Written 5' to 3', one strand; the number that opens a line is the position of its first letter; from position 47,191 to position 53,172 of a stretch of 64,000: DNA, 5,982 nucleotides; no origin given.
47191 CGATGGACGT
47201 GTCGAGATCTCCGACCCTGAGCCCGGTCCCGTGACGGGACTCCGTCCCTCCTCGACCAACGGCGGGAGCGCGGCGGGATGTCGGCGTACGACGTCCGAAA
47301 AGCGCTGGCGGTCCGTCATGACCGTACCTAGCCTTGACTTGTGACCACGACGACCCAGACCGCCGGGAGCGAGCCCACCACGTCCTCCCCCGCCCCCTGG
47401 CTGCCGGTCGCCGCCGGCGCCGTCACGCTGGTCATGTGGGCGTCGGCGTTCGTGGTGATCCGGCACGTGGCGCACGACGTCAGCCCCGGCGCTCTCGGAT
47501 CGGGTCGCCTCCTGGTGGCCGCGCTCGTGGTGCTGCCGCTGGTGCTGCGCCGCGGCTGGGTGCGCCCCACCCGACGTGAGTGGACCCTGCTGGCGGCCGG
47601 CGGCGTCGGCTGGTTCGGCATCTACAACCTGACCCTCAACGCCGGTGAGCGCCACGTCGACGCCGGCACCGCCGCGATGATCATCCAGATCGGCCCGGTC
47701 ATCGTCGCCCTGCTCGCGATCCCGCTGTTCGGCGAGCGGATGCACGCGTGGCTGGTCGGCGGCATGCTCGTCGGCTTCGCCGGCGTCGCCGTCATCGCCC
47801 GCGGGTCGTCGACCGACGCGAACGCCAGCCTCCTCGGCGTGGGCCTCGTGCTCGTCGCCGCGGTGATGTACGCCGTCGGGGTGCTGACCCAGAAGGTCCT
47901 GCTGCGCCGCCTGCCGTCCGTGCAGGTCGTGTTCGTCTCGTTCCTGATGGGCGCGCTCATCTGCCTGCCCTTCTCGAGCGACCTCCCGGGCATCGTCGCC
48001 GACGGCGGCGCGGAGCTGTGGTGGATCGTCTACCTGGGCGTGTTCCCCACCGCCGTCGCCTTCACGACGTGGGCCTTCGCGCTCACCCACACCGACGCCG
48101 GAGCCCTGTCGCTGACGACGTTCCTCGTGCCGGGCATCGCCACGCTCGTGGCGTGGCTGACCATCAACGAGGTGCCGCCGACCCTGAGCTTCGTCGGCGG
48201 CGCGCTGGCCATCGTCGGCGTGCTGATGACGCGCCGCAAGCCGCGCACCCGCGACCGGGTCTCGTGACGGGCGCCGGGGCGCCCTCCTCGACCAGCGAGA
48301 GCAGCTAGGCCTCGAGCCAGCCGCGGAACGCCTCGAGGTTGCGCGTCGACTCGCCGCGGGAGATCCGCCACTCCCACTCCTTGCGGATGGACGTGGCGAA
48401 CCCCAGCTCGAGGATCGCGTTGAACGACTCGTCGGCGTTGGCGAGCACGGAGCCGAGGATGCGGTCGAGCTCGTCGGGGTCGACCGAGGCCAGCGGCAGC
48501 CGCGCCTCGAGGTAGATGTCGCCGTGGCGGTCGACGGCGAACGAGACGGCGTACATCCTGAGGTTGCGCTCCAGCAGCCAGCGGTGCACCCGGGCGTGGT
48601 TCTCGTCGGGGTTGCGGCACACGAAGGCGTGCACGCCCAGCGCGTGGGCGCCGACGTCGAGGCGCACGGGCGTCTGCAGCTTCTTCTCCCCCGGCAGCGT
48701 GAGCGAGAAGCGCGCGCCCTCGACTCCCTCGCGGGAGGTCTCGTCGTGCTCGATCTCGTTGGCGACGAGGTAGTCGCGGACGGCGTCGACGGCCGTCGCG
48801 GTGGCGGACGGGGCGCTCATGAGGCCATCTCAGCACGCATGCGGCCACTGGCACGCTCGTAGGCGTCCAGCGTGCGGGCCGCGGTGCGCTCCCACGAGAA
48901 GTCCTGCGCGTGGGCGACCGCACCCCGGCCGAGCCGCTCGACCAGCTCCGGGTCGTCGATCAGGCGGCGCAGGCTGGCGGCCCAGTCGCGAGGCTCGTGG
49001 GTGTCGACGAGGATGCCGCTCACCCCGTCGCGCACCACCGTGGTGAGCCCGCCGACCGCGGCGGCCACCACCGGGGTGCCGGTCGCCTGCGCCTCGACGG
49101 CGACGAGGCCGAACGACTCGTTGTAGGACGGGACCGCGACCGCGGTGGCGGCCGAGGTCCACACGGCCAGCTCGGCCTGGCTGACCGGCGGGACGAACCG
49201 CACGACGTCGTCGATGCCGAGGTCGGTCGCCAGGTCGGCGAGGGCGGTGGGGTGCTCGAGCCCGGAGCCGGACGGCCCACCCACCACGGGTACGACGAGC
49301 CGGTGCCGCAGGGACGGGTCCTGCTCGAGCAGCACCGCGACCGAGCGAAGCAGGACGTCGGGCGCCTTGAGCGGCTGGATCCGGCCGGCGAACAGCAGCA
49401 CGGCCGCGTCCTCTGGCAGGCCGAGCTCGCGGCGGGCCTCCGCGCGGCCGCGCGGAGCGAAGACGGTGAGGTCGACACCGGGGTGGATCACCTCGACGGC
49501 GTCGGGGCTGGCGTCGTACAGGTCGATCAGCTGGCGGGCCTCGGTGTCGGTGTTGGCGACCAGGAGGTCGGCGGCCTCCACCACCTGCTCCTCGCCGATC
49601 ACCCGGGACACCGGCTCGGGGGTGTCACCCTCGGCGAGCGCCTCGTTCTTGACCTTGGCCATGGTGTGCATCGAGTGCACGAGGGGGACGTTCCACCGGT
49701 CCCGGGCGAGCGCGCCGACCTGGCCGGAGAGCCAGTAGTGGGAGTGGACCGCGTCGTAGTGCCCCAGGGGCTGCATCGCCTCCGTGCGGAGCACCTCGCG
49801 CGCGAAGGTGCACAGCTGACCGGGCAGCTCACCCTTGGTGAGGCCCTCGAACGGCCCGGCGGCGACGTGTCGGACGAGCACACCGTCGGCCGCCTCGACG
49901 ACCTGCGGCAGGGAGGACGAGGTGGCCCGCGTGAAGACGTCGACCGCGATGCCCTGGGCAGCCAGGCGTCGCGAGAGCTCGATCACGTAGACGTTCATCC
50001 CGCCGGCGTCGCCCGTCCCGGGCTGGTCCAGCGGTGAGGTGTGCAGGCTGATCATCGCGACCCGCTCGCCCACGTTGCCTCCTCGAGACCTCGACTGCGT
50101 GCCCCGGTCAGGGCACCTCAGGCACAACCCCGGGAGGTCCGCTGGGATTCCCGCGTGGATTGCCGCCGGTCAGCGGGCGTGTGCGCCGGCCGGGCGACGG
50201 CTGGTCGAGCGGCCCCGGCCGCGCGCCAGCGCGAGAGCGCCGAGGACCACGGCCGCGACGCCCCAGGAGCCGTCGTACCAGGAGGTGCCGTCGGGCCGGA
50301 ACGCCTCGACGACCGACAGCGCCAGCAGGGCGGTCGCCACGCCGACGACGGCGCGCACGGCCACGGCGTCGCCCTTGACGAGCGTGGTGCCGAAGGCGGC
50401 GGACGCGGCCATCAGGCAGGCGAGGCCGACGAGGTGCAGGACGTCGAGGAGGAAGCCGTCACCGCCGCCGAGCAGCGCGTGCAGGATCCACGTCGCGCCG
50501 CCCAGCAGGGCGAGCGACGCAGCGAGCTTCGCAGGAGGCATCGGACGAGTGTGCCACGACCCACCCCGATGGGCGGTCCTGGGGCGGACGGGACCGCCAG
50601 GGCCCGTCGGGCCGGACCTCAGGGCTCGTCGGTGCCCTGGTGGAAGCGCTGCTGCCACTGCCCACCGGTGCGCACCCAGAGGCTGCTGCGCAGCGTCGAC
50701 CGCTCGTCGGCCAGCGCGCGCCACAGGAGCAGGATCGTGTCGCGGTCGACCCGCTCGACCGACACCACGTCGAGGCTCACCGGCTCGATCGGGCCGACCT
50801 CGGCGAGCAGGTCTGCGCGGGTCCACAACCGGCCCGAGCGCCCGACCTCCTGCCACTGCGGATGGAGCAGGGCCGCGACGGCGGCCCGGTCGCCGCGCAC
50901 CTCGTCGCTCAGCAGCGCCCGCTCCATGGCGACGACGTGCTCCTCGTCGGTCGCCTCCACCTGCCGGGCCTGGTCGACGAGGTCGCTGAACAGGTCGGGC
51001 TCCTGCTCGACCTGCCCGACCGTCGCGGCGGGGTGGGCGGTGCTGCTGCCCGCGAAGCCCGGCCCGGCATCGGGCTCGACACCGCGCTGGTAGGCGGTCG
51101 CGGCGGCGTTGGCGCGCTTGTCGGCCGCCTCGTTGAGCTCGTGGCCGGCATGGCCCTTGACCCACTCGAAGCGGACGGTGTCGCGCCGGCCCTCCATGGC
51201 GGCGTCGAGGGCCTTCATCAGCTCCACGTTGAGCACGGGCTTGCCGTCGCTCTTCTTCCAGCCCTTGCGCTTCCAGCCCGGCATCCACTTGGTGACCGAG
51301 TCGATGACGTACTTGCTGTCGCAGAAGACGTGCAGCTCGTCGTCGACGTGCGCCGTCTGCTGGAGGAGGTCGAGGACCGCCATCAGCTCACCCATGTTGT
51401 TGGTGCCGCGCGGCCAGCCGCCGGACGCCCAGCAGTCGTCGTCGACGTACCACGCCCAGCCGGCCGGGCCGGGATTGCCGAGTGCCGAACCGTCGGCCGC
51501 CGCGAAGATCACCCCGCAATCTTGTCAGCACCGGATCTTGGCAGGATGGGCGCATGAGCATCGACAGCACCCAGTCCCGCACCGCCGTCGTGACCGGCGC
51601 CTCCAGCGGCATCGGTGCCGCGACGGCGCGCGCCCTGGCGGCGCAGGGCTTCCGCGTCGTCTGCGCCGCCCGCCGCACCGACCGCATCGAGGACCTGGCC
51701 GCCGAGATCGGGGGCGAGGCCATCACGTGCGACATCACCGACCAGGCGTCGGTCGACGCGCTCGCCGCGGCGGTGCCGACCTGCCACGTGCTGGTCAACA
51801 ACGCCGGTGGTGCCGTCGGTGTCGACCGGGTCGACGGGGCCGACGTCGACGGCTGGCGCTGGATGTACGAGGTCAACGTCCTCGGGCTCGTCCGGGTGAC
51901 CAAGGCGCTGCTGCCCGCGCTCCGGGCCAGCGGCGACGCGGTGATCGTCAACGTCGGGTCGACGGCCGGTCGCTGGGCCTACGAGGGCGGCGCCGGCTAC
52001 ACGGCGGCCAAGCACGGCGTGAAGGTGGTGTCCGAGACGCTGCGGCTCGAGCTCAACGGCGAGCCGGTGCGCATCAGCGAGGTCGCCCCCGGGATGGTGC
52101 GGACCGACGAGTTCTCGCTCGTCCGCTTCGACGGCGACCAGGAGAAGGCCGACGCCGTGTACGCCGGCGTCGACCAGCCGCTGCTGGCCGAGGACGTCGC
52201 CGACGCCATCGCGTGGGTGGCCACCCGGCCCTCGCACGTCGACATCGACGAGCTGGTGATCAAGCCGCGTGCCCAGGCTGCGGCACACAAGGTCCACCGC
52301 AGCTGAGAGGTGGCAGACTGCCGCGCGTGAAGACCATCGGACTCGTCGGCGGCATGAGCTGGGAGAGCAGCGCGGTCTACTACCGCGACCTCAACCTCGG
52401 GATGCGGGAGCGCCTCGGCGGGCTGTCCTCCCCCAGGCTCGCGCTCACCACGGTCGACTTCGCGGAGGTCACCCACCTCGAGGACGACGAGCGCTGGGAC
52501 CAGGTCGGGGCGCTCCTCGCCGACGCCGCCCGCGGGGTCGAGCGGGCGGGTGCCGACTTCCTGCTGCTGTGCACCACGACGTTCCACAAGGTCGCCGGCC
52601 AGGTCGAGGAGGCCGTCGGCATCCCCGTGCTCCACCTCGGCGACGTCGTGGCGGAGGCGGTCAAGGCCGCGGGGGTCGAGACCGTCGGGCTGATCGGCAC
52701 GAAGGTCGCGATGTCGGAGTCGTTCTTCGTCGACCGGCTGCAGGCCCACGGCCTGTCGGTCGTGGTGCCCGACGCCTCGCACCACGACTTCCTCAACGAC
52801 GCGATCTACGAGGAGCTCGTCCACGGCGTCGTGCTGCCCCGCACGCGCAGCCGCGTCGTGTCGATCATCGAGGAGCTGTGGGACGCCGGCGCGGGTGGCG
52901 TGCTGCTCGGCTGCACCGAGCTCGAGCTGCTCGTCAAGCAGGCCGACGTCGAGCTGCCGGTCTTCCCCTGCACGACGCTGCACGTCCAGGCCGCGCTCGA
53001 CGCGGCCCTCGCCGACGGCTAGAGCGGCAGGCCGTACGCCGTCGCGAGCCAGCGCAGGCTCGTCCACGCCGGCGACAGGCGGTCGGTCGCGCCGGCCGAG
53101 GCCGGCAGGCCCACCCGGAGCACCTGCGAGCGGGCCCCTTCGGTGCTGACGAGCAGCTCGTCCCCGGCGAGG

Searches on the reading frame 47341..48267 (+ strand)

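Call 57: search_protein_families(library=pfam, proteins=[window:47341-48267:+], max_evalue=0.00001)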
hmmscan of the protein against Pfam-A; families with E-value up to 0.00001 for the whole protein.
window:47341-48267:+ (308 aa): 1 family
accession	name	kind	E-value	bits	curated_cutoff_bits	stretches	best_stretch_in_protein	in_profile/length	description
PF00892.27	EamA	-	3.7e-41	141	28.2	2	165-297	2-133/135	EamA-like transporter family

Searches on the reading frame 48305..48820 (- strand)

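Call 57: search_protein_families(library=pfam, proteins=[window:48305-48820:-], max_evalue=0.00001)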
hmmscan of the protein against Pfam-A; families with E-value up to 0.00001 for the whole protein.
window:48305-48820:- (171 aa): 1 family
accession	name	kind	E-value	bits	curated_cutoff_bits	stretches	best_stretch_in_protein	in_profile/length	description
PF10722.14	YbjN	-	1.8e-20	73.9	22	1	11-138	2-126/126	Putative bacterial sensory transduction regulator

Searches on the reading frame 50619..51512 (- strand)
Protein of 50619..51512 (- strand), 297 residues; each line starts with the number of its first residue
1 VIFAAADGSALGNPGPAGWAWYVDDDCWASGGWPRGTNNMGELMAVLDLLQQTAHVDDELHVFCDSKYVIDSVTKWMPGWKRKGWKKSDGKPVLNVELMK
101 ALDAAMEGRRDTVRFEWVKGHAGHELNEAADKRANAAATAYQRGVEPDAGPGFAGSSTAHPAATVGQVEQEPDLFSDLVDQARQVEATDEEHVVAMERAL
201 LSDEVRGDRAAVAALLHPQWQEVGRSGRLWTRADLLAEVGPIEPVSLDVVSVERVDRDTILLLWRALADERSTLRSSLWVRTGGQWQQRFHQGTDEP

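Call 57: search_protein_families(library=pfam, proteins=[window:50619-51512:-], max_evalue=0.00001)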
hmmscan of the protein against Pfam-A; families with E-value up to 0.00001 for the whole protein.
window:50619-51512:- (297 aa): 2 families
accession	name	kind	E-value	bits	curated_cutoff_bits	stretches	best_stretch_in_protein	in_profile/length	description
PF00075.30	RNase_H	-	6.2e-31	107.9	25.8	1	6-138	8-140/141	RNase H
PF14534.12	DUF4440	-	8.7e-12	45.9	25.2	1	194-287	2-106/107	Domain of unknown function (DUF4440)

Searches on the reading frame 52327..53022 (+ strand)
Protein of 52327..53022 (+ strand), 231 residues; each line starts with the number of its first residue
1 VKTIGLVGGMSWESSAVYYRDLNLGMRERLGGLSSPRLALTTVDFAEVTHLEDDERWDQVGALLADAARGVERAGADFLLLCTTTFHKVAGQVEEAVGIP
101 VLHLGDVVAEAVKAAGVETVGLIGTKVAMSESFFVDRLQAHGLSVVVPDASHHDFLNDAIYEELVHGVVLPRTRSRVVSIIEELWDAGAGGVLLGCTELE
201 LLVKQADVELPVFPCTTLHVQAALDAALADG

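Call 57: search_protein_families(library=pfam, proteins=[window:52327-53022:+], max_evalue=0.00001)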
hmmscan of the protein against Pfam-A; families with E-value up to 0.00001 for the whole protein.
window:52327-53022:+ (231 aa): 1 family
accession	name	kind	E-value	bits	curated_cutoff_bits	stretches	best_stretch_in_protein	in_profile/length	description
PF01177.27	Asp_Glu_race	-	2.6e-39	135.6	31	1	7-223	1-211/211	Asp/Glu/Hydantoin racemase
